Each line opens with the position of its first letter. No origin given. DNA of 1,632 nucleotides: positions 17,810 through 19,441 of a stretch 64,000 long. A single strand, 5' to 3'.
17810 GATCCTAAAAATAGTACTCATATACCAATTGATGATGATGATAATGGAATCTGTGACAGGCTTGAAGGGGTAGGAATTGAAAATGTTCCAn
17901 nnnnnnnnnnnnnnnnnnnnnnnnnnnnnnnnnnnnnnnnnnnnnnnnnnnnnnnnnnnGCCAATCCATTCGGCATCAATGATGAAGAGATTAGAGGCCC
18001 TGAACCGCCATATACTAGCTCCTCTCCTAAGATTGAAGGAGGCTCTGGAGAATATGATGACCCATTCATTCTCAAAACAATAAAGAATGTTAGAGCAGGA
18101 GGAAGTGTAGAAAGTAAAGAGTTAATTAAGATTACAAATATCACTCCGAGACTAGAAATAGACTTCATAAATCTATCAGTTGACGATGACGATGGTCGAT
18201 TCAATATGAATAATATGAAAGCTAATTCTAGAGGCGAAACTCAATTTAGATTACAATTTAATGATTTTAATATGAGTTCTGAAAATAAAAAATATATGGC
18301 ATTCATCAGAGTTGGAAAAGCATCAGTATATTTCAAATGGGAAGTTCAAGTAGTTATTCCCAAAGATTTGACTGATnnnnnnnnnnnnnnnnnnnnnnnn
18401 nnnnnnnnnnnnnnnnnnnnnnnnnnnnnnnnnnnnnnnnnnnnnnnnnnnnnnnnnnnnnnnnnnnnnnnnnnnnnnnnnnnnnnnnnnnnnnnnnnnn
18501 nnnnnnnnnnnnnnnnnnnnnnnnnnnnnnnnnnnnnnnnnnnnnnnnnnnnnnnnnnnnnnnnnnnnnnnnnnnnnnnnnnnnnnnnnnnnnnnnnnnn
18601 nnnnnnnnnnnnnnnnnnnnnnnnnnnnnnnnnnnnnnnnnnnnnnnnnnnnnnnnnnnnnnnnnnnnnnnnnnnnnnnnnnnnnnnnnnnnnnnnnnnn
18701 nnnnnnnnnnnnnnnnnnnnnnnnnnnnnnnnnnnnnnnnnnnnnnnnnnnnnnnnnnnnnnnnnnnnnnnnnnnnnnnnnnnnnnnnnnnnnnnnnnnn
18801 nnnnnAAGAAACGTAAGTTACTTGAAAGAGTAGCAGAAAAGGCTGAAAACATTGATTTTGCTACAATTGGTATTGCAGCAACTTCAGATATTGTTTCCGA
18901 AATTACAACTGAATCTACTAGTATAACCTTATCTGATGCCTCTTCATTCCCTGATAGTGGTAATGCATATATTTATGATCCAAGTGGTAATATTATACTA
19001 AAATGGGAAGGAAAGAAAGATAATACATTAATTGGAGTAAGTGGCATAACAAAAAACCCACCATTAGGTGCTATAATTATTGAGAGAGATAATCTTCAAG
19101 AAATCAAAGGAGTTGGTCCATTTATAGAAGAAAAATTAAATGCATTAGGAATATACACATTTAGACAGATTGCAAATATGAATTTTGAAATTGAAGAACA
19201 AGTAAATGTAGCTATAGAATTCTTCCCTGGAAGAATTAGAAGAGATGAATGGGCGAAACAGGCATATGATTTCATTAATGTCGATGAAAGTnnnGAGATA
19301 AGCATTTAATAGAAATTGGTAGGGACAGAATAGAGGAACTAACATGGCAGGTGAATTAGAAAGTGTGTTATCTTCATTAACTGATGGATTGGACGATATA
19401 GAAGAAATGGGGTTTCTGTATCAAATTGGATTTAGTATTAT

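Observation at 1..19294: Giant surface protein and the adjacent coiled-coil protein end in the same cytoplasmic module, suggesting a paired surface-to-cytoplasm assembly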

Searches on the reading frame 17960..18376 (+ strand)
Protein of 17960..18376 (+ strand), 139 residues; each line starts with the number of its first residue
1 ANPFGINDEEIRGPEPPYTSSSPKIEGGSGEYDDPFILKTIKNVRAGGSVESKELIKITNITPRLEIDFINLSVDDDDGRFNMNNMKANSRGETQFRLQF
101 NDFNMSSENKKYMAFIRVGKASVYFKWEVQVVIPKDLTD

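Call 50: predict_structure(alignment_id=A3)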
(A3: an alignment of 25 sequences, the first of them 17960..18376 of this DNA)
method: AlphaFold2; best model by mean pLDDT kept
length: 139 residues; sequences in the alignment: 25
mean_pLDDT: 88.7   pTM: 0.80
mean pLDDT of the five models: 88.7, 86.9, 86.5, 85.1, 78.7
residues with pLDDT >= 90: 90; 70-90: 38; 50-70: 8; < 50: 3
segments of 3 or more residues with pLDDT < 50: none
pLDDT, mean of each block of 10 residues (from residue 1): 61 89 93 96 95 93 89 91 87 94 91 93 94 74
secondary structure, 60 per line:
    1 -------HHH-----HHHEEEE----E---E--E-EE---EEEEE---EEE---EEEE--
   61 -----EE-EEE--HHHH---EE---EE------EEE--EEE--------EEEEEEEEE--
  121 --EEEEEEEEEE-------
elements in order: E19-22 E41-45 E49-51 E55-58 E69-71 H74-77 E94-96 E99-101 E110-118 E123-132

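Call 53: fold_search(model_id=the predicted structure, library=pdb)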
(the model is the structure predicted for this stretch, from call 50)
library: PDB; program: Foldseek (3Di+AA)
matches with E <= 10: 1521; with E <= 0.001: 6
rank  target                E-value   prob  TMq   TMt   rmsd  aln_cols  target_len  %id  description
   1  2e6j_MODEL_1_A        4.7e-05  1.00  0.50  0.59   4.4       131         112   12  Solution structure of the C-terminal PapD-like domain from human HYDIN protein (released 2007-07-03)
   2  7sqc_F1               1.2e-04  1.00  0.40  0.15   4.6       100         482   16  Ciliary C1 central pair apparatus isolated from Chlamydomonas reinhardtii (released 2022-04-13)
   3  7sqc_F0               7.0e-04  1.00  0.40  0.21   4.5       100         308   14  Ciliary C1 central pair apparatus isolated from Chlamydomonas reinhardtii (released 2022-04-13)
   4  7sqc_M1               8.3e-04  1.00  0.42  0.13   4.2       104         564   10  Ciliary C1 central pair apparatus isolated from Chlamydomonas reinhardtii (released 2022-04-13)
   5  9ijj_L                8.8e-04  1.00  0.44  0.29   5.6       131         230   12  In situ structure of the central apparatus in mouse sperm axoneme. (released 2025-06-04)
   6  5fqh_A                9.8e-04  1.00  0.46  0.13   5.3       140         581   14  The details of glycolipid glycan hydrolysis by the structural analysis of a family 123 glycoside hydrolase from Clostr (released 2016-03-30)
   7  9ijj_4I               1.0e-03  1.00  0.46  0.03   4.0       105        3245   10  In situ structure of the central apparatus in mouse sperm axoneme. (released 2025-06-04)
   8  9ijj_h                1.2e-03  1.00  0.59  0.07   3.8       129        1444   12  In situ structure of the central apparatus in mouse sperm axoneme. (released 2025-06-04)
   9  8k2n_B                1.3e-03  1.00  0.47  0.15  13.8       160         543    9  Crystal structure of Group 4 Monosaccharide-releasing beta-N-acetylgalactosaminidase NgaLy from Lacticaseibacillus yic (released 2024-04-24)
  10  8jmw_A                1.5e-03  0.99  0.37  0.14   6.4       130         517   10  Fibril form of serine peptidase Vpr (released 2023-12-06)
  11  5fr0                  1.6e-03  1.00  0.46  0.13   5.3       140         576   15  The details of glycolipid glycan hydrolysis by the structural analysis of a family 123 glycoside hydrolase from Clostrid (released 2016-03-30)
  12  6fvi                  1.8e-03  1.00  0.48  0.47   5.6       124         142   14  ASH / PapD-like domain of human CEP192 (PapD-like domain 7) (released 2019-03-20)
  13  7sqc_2A               2.7e-03  1.00  0.51  0.11   3.2       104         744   14  Ciliary C1 central pair apparatus isolated from Chlamydomonas reinhardtii (released 2022-04-13)
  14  8p4l_A                2.7e-03  0.99  0.40  0.14   9.3       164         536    7  Beta-N-acetylgalactosaminidase from Niabella aurantiaca (released 2024-01-17)
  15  8k2n_A                3.0e-03  0.99  0.43  0.14  13.9       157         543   11  Crystal structure of Group 4 Monosaccharide-releasing beta-N-acetylgalactosaminidase NgaLy from Lacticaseibacillus yic (released 2024-04-24)
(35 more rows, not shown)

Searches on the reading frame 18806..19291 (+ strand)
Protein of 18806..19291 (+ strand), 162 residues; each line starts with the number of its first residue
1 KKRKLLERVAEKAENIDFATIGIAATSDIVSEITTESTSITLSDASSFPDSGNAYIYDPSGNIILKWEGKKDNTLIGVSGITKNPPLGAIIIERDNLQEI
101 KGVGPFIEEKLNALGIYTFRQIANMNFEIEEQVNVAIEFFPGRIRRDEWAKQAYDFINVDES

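Call 46: predict_structure(alignment_id=A2)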
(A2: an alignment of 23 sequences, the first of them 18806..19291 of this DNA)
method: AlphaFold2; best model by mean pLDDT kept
length: 162 residues; sequences in the alignment: 23
mean_pLDDT: 86.9   pTM: 0.82
mean pLDDT of the five models: 86.9, 86.8, 85.5, 72.1, 69.2
residues with pLDDT >= 90: 86; 70-90: 60; 50-70: 14; < 50: 2
segments of 3 or more residues with pLDDT < 50: none
pLDDT, mean of each block of 10 residues (from residue 1): 85 89 95 93 96 85 91 96 89 92 87 93 88 79 61 77 48
secondary structure, 60 per line:
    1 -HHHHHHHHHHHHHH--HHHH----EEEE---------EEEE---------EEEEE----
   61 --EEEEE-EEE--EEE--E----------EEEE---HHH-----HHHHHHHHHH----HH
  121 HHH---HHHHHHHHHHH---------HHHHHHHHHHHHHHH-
elements in order: H2-15 H18-21 E26-29 E39-42 E52-56 E63-67 E69-71 E74-76 E90-93 H105-114 H119-123 H127-137 H147-161

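Call 49: fold_search(model_id=the predicted structure, library=pdb)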
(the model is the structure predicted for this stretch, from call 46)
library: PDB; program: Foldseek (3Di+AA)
matches with E <= 10: 1018; with E <= 0.001: 1
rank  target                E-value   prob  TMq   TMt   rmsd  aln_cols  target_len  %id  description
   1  8jov_1                3.1e-04  1.00  0.40  0.54   2.5        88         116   15  Portal-tail complex of phage GP4 (released 2023-11-01)
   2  9n71_A                3.6e-03  1.00  0.42  0.27   6.0       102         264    9  Tail tube structure of Acinetobacter baumannii phage Mystique (released 2025-03-19)
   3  4y9v_A                5.5e-03  1.00  0.31  0.10   4.7        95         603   16  Gp54 tailspike of Acinetobacter baumannii bacteriophage AP22 in complex with A. baumannii capsular saccharide (released 2017-02-01)
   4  9in6_M                1.2e-02  1.00  0.35  0.15   3.1        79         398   20  Capsid of Vibrio cholerae phage mature VP1 (released 2024-08-14)
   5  24qj                  2.4e-02  1.00  0.34  0.13   4.0        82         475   18  Crystal structure of a tailspike depolymerase (Solidus_gp83) from Acinetobacter phage Solidus (released 2026-03-25)
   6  8iyk_F                2.5e-02  1.00  0.34  0.07   3.6        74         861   16  Tail tip conformation 1 of phage lambda tail (released 2023-10-18)
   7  8rk3_O                4.3e-02  0.89  0.33  0.22   8.4       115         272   14  Bacteriophage JBD30 baseplate - composite structure (released 2024-08-14)
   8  4ru4_B                6.1e-02  1.00  0.37  0.11   3.0        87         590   13  Crystal structure of the tailspike protein gp49 from Pseudomonas phage LKA1 (released 2015-11-18)
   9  5b0o_B                6.1e-02  0.99  0.34  0.13   2.9        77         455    9  Structure of the FliH-FliI complex (released 2016-03-23)
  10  6j5j_F                6.1e-02  0.99  0.32  0.13   3.1        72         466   17  Cryo-EM structure of the mammalian E-state ATP synthase (released 2019-06-26)
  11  3fks_V                6.5e-02  0.99  0.35  0.14   3.0        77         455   18  Yeast F1 ATPase in the absence of bound nucleotides (released 2009-03-03)
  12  9k4a_A                7.8e-02  1.00  0.34  0.09   3.6        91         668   15  Cryo-EM structure of depolymerase S2-4 from Klebsiella phage K64-1 (released 2026-03-25)
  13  2hld_F                8.3e-02  0.99  0.35  0.13   2.8        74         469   16  Crystal structure of yeast mitochondrial F1-ATPase (released 2006-11-28)
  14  9io5_J                8.3e-02  0.99  0.33  0.10   3.3        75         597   16  Cryo-EM structure of G1-ATPase dimer from Mycoplasma mobile gliding machinery (released 2025-03-12)
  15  5b0o_D                8.3e-02  0.98  0.33  0.13   3.0        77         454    9  Structure of the FliH-FliI complex (released 2016-03-23)
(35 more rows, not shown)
